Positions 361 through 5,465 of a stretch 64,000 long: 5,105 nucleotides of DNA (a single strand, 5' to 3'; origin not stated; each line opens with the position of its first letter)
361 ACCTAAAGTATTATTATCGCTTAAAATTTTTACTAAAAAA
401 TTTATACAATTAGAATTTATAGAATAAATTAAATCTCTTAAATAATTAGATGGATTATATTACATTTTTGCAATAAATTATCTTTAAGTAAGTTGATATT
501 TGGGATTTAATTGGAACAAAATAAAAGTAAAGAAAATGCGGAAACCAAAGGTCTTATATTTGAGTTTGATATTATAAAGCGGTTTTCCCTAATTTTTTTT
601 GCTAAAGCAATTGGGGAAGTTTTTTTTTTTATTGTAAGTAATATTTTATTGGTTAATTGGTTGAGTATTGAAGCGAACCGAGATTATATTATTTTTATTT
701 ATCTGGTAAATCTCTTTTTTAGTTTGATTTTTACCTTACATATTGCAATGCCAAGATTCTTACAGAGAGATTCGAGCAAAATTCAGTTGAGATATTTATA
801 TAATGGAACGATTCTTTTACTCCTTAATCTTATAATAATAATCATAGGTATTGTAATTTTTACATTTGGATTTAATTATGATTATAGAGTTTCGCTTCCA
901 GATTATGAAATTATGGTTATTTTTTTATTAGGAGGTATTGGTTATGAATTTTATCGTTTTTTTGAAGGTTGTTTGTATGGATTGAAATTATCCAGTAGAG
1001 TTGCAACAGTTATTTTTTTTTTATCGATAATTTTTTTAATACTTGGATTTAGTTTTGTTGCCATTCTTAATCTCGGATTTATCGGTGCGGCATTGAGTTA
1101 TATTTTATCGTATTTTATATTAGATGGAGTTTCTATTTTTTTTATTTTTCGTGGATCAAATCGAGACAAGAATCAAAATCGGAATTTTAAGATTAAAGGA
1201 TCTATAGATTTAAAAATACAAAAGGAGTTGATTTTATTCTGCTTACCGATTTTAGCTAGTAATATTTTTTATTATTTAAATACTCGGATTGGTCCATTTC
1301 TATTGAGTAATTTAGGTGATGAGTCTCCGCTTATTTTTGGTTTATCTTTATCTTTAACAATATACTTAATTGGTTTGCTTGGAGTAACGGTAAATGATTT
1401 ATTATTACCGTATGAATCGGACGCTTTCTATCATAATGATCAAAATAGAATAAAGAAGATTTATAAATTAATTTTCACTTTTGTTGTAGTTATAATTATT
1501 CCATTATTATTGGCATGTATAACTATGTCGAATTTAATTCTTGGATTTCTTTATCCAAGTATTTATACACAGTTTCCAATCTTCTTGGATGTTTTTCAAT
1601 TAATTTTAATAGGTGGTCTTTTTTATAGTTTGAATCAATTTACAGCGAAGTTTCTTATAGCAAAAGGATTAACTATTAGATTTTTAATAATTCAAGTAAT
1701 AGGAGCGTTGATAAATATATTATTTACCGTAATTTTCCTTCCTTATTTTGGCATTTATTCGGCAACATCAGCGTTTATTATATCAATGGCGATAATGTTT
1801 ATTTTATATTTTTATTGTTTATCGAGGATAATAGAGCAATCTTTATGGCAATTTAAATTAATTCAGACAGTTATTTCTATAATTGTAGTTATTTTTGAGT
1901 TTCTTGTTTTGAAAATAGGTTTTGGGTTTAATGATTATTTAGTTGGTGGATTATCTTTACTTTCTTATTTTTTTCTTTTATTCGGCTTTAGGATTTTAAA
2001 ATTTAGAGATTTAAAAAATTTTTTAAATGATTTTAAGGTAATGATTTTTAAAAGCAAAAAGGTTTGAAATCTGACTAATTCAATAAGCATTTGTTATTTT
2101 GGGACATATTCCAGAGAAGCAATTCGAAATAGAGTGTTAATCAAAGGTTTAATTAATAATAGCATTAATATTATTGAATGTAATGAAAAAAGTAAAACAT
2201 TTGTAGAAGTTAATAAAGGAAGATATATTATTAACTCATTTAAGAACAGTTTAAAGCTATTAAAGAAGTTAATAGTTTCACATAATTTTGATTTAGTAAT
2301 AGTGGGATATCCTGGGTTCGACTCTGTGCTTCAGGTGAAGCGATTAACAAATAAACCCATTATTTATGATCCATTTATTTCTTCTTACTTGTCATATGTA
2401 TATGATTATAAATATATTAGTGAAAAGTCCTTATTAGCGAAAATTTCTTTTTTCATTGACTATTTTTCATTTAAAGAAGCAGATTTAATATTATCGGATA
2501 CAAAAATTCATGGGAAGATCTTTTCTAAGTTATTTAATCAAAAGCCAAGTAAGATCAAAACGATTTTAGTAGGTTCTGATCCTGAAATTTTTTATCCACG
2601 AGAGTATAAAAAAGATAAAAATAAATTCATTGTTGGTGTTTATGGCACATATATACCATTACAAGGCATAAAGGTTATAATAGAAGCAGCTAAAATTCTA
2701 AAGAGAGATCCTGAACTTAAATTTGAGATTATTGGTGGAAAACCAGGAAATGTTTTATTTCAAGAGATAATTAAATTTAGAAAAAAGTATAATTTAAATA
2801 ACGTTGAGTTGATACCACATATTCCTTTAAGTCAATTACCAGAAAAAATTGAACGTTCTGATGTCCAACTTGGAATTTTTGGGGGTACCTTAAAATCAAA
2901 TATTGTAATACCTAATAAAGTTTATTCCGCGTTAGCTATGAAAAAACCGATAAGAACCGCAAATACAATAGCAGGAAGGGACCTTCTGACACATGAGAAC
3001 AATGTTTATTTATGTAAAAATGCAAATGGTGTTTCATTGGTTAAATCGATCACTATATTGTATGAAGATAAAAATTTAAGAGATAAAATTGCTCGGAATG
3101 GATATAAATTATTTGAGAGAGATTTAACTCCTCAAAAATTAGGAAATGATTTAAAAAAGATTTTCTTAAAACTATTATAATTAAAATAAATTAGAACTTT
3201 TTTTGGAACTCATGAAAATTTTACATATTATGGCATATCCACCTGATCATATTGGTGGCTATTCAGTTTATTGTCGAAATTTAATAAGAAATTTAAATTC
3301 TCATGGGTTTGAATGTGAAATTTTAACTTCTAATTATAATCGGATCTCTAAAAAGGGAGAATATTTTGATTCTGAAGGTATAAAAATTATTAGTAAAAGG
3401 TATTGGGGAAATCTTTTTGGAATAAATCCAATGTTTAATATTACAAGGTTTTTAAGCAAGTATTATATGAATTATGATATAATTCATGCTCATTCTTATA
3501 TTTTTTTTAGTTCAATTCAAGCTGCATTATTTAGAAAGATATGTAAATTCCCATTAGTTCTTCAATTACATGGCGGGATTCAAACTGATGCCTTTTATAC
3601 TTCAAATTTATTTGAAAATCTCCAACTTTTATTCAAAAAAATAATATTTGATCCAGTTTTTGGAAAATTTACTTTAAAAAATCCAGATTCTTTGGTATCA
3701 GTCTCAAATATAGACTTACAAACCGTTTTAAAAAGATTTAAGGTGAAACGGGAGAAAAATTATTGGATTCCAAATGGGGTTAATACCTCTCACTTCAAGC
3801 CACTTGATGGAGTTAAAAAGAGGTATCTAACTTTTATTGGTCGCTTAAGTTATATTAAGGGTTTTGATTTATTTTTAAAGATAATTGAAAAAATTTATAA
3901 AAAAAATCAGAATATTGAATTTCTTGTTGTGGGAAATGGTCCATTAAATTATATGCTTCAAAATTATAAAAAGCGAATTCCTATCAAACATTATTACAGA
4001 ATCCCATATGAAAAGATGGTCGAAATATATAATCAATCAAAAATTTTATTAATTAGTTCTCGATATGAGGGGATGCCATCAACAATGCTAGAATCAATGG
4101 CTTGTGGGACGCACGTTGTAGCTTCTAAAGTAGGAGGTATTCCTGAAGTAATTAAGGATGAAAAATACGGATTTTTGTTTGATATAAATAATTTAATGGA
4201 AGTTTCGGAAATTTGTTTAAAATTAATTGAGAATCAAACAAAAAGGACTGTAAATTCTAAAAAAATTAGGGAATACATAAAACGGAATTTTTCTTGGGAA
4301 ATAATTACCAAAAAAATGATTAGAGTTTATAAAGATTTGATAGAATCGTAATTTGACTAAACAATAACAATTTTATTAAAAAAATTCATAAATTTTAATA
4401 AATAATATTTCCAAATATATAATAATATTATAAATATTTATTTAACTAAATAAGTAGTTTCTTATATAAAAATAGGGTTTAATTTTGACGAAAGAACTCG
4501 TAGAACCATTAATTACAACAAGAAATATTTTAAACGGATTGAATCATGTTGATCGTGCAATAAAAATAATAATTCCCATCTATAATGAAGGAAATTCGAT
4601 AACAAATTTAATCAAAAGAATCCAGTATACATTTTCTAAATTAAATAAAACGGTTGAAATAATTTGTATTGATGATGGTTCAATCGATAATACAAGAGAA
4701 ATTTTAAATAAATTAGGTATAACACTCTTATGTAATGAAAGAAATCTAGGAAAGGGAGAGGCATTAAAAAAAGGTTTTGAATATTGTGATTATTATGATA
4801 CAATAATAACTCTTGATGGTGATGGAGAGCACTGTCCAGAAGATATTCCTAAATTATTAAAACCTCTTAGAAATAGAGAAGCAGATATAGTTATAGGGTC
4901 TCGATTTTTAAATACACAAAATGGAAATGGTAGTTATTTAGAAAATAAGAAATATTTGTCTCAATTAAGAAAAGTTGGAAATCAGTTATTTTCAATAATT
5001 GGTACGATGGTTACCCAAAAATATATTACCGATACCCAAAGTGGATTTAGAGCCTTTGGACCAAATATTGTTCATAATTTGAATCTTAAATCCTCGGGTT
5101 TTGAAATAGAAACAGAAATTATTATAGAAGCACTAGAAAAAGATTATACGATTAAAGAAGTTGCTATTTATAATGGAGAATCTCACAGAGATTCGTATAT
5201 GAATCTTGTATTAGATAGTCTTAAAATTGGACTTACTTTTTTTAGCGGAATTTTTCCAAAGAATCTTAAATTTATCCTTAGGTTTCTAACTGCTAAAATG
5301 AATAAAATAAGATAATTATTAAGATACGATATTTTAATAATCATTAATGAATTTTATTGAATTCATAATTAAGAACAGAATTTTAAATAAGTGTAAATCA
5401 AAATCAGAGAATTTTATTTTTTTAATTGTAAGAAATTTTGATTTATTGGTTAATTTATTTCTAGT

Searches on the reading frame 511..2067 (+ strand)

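Call 40: search_protein_families(library=pfam, proteins=[window:511-2067:+], max_evalue=0.001)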
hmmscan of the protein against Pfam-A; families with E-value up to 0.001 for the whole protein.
window:511-2067:+ (518 aa): 1 family
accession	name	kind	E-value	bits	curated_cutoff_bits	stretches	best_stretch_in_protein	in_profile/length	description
PF03023.19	MurJ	-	1.7e-07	30.7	27.4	1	238-467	197-432/451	Lipid II flippase MurJ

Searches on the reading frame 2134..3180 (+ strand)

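Call 40: search_protein_families(library=pfam, proteins=[window:2134-3180:+], max_evalue=0.001)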
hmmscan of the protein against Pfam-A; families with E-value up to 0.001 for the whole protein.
window:2134-3180:+ (348 aa): 3 families
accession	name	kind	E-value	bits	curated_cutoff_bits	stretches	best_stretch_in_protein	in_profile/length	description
PF00534.26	Glycos_transf_1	-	4.8e-15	55.9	26.4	1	155-325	6-171/172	Glycosyl transferases group 1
PF13692.12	Glyco_trans_1_4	-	1.6e-08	35.3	27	1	166-312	3-142/142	Glycosyl transferases group 1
PF13524.12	Glyco_trans_1_2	-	9.7e-05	22.8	25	1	189-334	9-136/144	Glycosyl transferase-like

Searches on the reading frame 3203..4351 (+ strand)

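Call 40: search_protein_families(library=pfam, proteins=[window:3203-4351:+], max_evalue=0.001)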
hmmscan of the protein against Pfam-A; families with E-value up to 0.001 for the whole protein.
window:3203-4351:+ (382 aa): 6 families
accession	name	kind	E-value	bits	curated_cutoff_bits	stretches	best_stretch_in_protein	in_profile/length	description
PF00534.26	Glycos_transf_1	-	1.1e-32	113.4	26.4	1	197-355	6-169/172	Glycosyl transferases group 1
PF13692.12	Glyco_trans_1_4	-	2.1e-27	96.6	27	1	207-344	2-142/142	Glycosyl transferases group 1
PF13439.12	Glyco_transf_4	-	3.4e-20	73.2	28.5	1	17-196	1-169/170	Glycosyltransferase Family 4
PF13524.12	Glyco_trans_1_2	-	7.1e-10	39.4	25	1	227-366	5-136/144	Glycosyl transferase-like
PF13579.12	Glyco_trans_4_4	-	1.6e-08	35.4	29.7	1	18-192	1-158/158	Glycosyl transferase 4-like domain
PF13477.12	Glyco_trans_4_2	-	0.00029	21.4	23.4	1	21-124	10-108/139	Glycosyl transferase 4-like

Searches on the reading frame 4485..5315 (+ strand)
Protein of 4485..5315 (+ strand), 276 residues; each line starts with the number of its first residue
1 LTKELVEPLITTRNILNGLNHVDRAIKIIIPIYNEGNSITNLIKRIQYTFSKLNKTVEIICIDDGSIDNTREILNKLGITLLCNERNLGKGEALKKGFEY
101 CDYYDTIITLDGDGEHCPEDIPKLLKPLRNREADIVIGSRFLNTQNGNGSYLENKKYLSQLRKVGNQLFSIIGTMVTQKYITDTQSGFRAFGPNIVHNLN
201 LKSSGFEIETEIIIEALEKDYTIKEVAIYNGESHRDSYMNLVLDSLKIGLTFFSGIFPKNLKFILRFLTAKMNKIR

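Call 40: search_protein_families(library=pfam, proteins=[window:4485-5315:+], max_evalue=0.001)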
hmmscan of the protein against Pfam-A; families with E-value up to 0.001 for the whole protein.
window:4485-5315:+ (276 aa): 2 families
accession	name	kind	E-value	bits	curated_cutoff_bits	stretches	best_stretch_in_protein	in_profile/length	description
PF00535.33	Glycos_transf_2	-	4.1e-28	98.8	23.3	1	28-167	2-148/168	Glycosyl transferase family 2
PF10111.15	Glyco_tranf_2_2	-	0.0002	21.4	27.3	1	28-175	2-157/276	Glycosyltransferase like family 2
